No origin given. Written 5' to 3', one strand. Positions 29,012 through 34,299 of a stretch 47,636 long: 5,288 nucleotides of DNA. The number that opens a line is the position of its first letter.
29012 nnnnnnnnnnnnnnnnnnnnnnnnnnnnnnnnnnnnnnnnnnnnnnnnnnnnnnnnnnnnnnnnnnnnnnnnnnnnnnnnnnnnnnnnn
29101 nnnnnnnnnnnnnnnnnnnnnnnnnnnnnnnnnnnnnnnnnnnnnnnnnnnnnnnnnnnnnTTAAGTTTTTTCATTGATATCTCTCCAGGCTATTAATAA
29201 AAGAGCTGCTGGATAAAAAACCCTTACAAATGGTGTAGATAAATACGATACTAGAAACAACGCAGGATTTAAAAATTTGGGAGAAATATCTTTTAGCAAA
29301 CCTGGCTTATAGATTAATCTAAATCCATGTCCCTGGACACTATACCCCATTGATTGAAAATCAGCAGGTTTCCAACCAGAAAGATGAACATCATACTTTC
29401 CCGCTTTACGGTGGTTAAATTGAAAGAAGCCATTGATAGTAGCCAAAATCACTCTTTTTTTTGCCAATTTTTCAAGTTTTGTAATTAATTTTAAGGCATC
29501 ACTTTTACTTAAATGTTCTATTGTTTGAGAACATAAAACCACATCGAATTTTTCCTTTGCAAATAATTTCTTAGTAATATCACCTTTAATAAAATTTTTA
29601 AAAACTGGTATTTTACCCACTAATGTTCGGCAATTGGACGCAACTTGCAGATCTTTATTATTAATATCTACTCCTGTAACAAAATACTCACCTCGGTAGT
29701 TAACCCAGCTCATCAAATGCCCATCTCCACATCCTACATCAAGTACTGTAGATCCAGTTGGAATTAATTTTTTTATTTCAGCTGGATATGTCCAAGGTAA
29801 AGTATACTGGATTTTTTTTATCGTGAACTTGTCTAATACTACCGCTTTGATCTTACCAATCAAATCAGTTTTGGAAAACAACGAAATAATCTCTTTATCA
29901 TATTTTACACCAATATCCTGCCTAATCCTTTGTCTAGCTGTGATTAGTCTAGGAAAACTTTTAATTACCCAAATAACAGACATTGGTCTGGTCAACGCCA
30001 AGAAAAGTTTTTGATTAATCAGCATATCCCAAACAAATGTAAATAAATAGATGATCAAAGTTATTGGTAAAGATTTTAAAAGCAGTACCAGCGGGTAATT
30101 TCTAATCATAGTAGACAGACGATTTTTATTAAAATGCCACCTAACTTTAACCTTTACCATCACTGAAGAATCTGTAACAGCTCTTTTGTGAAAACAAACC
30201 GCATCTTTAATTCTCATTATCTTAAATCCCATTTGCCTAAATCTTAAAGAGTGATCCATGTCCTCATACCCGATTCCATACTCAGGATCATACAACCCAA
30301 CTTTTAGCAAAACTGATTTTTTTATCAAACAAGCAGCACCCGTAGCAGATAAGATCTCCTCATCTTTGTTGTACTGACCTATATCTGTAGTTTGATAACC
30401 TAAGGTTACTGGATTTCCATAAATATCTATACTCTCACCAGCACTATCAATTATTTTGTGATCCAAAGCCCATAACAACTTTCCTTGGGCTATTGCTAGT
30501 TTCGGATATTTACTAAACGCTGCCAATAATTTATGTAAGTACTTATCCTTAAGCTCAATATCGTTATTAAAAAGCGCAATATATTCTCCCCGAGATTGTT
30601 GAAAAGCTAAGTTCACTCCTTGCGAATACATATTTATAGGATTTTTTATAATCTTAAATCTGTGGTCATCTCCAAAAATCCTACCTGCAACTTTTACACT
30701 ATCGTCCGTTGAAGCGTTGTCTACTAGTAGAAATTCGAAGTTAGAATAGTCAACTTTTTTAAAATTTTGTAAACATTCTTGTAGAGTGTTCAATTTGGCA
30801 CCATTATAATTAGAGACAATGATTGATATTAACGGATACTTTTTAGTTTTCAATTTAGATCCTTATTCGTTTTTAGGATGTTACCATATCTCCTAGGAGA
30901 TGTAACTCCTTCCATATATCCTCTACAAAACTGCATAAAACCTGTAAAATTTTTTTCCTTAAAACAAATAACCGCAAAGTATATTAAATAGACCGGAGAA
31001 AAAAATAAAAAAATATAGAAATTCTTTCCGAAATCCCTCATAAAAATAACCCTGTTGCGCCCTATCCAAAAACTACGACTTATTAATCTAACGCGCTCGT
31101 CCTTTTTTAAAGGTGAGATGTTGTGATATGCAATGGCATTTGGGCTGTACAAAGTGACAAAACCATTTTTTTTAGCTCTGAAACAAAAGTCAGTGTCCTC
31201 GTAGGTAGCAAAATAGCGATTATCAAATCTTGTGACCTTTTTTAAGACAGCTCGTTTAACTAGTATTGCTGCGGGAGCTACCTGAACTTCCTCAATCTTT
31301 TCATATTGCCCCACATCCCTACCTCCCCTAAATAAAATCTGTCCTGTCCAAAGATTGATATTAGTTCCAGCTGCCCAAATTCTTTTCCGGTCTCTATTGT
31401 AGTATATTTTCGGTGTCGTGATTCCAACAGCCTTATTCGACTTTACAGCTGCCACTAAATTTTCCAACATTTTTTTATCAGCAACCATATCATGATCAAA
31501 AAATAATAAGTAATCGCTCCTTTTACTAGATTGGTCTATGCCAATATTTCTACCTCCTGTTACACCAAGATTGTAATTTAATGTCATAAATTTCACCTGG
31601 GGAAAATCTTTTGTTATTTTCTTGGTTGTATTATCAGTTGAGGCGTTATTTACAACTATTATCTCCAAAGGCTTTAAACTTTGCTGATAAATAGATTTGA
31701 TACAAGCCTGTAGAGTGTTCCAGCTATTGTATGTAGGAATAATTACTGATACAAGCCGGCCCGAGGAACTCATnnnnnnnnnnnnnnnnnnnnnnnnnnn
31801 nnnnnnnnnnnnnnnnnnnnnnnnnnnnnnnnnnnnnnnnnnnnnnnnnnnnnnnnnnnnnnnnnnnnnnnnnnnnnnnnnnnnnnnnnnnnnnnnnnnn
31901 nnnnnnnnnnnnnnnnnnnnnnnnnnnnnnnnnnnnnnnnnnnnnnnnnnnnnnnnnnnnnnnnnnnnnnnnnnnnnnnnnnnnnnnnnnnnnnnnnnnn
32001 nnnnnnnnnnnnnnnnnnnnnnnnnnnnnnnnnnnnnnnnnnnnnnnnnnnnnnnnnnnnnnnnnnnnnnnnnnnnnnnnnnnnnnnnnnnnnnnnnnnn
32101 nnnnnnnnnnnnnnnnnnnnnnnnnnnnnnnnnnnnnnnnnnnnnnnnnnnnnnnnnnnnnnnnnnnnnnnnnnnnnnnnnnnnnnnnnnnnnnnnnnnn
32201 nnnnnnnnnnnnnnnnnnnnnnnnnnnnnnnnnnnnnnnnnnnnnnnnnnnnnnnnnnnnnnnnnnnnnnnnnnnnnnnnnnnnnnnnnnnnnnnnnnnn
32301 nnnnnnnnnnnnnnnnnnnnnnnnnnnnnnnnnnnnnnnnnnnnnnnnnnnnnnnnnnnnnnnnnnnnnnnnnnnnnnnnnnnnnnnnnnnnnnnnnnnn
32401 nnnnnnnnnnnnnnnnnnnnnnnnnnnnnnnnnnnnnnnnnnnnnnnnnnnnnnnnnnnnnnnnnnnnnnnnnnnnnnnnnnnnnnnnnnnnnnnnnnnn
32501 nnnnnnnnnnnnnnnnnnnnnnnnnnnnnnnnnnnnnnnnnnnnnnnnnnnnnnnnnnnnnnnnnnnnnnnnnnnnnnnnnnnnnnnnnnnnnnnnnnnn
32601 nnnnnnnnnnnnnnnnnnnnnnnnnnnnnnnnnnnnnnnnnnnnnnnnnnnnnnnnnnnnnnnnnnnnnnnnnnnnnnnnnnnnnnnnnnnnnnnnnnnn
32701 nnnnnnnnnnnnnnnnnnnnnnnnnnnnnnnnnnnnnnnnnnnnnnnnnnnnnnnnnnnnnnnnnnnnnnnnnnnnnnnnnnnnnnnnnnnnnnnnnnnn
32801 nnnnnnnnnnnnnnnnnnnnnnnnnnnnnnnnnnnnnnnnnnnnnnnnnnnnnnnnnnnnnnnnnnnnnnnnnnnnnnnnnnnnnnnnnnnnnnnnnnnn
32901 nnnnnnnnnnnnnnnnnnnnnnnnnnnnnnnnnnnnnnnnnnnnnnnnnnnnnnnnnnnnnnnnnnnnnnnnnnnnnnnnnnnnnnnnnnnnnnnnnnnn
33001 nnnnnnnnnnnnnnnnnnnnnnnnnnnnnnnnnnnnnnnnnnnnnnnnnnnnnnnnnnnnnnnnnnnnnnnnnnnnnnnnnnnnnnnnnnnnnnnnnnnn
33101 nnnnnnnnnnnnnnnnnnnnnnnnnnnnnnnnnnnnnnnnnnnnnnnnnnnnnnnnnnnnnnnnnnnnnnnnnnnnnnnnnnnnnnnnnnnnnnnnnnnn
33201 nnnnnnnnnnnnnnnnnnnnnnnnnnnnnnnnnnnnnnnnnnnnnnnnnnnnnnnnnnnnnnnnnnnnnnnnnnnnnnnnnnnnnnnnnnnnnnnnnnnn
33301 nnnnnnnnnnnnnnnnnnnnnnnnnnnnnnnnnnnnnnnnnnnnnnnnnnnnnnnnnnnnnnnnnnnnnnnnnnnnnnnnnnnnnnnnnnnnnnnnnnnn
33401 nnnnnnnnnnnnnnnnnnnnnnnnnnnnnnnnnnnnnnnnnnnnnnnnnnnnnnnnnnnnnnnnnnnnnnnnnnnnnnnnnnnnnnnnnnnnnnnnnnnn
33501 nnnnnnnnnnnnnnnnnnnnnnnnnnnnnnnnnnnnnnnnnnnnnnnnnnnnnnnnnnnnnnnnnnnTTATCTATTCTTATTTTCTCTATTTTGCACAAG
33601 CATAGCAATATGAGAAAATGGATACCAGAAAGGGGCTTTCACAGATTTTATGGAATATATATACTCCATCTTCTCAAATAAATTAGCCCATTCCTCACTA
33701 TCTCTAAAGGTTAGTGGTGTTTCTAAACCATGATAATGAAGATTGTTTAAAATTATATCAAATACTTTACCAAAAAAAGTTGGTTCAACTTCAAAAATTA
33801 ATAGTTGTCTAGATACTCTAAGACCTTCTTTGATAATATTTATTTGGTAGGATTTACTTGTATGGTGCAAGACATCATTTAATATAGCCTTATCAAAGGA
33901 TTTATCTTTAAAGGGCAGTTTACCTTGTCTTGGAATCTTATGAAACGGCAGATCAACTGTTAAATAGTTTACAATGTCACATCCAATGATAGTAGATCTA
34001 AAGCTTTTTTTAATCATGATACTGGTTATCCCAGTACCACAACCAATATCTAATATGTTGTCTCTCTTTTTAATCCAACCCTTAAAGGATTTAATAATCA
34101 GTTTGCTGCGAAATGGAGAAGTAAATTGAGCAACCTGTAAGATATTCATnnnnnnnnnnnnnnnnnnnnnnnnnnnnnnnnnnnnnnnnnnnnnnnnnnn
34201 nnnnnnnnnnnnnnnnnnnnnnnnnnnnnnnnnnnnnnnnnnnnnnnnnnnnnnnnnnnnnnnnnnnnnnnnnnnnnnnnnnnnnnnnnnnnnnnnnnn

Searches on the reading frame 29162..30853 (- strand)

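Call 7: search_protein_families(library=pfam, proteins=[window:29162-30853:-], max_evalue=0.0001)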
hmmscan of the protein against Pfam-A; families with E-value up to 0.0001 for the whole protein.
window:29162-30853:- (563 aa): 10 families
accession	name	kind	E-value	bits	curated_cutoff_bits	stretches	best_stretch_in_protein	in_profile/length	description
PF00535.33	Glycos_transf_2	-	1.8e-22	80.5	23.3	1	10-123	1-113/168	Glycosyl transferase family 2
PF08241.18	Methyltransf_11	-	9.2e-14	52.3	21.2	1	371-467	1-90/95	Methyltransferase domain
PF13641.12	Glyco_tranf_2_3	-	1e-13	52.3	27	1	9-241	3-229/230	Glycosyltransferase like family 2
PF13847.12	Methyltransf_31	-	1.2e-13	51.4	27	1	367-471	4-108/145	Methyltransferase domain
PF13649.12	Methyltransf_25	-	2.2e-13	51.1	27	1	370-465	1-94/97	Methyltransferase domain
PF07021.18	MetW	-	8.4e-12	45.5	21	1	359-477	6-115/193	Methionine biosynthesis protein MetW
PF13489.12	Methyltransf_23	-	2.5e-10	40.8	27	1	362-468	15-112/164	Methyltransferase domain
PF08242.18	Methyltransf_12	-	1.1e-09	39.3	30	1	371-466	1-94/98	Methyltransferase domain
PF10111.15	Glyco_tranf_2_2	-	7.2e-08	32.7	27.3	1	10-207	1-201/276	Glycosyltransferase like family 2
PF13632.12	Glyco_trans_2_3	-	2.1e-05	24.9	27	1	93-283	3-183/198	Glycosyl transferase family group 2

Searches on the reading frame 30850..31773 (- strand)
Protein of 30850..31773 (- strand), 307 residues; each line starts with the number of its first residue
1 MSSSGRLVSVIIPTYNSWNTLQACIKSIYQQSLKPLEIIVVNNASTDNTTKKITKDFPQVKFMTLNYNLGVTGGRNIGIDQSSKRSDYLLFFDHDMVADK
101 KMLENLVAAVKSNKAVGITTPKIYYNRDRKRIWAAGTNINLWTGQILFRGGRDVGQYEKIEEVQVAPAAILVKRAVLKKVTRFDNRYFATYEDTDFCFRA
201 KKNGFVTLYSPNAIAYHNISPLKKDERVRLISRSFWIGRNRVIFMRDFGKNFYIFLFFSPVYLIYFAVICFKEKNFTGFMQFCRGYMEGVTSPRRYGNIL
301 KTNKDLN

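Call 7: search_protein_families(library=pfam, proteins=[window:30850-31773:-], max_evalue=0.0001)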
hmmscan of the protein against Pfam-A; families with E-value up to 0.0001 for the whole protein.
window:30850-31773:- (307 aa): 4 families
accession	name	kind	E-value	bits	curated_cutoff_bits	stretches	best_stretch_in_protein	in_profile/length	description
PF00535.33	Glycos_transf_2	-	2e-29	103.1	23.3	1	9-177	1-164/168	Glycosyl transferase family 2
PF13641.12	Glyco_tranf_2_3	-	7.7e-20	72.3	27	1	8-218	3-212/230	Glycosyltransferase like family 2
PF10111.15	Glyco_tranf_2_2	-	1.6e-09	38.1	27.3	1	9-216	1-215/276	Glycosyltransferase like family 2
PF13632.12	Glyco_trans_2_3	-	1.3e-08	35.3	27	1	89-268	2-168/198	Glycosyl transferase family group 2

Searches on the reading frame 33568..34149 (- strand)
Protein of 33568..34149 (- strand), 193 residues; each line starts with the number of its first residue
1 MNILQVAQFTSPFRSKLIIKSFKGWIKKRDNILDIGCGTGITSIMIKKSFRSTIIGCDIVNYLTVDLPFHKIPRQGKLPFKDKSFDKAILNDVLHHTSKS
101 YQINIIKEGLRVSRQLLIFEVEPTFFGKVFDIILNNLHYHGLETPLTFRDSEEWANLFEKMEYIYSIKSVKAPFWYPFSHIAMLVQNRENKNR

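Call 7: search_protein_families(library=pfam, proteins=[window:33568-34149:-], max_evalue=0.0001)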
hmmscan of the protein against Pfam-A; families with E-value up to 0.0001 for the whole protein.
window:33568-34149:- (193 aa): 6 families
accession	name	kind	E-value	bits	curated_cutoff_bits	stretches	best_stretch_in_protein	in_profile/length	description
PF08241.18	Methyltransf_11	-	4.9e-09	37.2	21.2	1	33-113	1-87/95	Methyltransferase domain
PF13649.12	Methyltransf_25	-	5.8e-09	37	27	1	32-113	1-93/97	Methyltransferase domain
PF13489.12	Methyltransf_23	-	1.7e-07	31.6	27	1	22-98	16-95/164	Methyltransferase domain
PF13847.12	Methyltransf_31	-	4.9e-06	26.7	27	0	26-59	1-36/145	Methyltransferase domain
PF08242.18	Methyltransf_12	-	2e-05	25.7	30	0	33-104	1-79/98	Methyltransferase domain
PF07021.18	MetW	-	3.6e-05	23.9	21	0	23-118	8-107/193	Methionine biosynthesis protein MetW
